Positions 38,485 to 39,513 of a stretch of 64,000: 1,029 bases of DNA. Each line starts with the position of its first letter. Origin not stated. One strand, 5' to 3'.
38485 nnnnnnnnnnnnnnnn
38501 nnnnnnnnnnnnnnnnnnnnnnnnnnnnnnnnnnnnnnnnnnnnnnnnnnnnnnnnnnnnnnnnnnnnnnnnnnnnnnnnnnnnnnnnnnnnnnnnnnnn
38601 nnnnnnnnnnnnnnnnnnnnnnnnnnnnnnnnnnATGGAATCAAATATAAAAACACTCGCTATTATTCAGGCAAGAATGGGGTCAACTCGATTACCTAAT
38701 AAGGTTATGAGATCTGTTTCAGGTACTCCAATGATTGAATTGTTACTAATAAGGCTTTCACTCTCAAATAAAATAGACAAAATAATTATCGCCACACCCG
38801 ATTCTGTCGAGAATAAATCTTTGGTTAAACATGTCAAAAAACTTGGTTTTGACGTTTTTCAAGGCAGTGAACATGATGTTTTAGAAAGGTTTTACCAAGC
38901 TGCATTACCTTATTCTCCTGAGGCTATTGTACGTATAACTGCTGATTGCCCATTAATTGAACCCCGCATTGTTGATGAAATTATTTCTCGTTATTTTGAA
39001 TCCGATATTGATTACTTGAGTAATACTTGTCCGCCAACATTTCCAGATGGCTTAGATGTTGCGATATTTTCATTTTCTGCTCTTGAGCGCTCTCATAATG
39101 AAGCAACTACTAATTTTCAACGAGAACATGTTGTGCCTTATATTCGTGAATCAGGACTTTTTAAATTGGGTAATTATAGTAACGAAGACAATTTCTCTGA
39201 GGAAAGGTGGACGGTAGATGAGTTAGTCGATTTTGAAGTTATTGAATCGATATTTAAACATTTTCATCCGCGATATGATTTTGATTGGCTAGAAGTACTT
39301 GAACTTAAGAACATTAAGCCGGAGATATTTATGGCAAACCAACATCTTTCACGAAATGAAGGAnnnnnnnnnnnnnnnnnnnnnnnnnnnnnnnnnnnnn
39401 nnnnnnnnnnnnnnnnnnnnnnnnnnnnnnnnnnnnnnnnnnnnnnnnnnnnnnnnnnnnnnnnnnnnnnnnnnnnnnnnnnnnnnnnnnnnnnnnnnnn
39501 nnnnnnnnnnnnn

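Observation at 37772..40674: CMP-sugar cytidylyltransferase fused to a class III (GSA-aminomutase-like) aminotransferase, preceded by an AKR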

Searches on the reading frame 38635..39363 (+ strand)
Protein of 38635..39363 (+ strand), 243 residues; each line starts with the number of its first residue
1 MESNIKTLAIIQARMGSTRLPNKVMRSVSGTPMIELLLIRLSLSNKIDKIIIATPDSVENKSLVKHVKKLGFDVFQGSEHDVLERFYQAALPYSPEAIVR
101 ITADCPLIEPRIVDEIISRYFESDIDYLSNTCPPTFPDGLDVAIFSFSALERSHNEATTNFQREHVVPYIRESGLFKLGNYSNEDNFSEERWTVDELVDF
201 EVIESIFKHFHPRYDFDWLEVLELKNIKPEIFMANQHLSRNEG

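Call 10: search_protein_families(library=ncbifam, proteins=[window:38635-39363:+], max_evalue=0.01)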
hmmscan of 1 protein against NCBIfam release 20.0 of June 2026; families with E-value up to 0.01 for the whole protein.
seq(243 aa): 10 families
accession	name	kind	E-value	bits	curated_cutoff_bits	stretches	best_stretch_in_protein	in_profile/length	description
NF009905.0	PRK13368.1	subfamily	1.6e-17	63.7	255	1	6-132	2-126/243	3-deoxy-manno-octulosonate cytidylyltransferase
NF003952.0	PRK05450.1-5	subfamily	7.8e-17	61.2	193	1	6-125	2-121/250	3-deoxy-manno-octulosonate cytidylyltransferase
NF003948.0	PRK05450.1-1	equivalog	2.3e-13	49.9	281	1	5-126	4-126/248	3-deoxy-manno-octulosonate cytidylyltransferase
NF003950.0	PRK05450.1-3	subfamily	1.6e-11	44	234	1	6-121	2-118/248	3-deoxy-manno-octulosonate cytidylyltransferase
TIGR00466.1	kdsB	equivalog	4.9e-11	42.5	155.2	1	9-128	5-124/241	3-deoxy-manno-octulosonate cytidylyltransferase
NF001457.0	PRK00317.1-3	equivalog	2.5e-06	27.1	164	1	22-128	18-122/200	molybdenum cofactor guanylyltransferase MobA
TIGR03584.1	PseF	equivalog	2.1e-05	24.3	205.7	1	8-57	1-50/222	pseudaminic acid cytidylyltransferase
TIGR00454.1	TIGR00454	hypoth_equivalog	4.5e-05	23.4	174.7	1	21-123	17-117/183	TIGR00454 family protein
NF045495.1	AdoCbiPCobY_Meth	equivalog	6.9e-05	22.4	250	1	18-121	12-120/195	adenosylcobinamide-phosphate guanylyltransferase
NF010933.0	PRK14353.1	equivalog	0.0095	14.6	505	0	13-118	17-122/453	bifunctional UDP-N-acetylglucosamine diphosphorylase/glucosamine-1-phosphate N-acetyltransferase GlmU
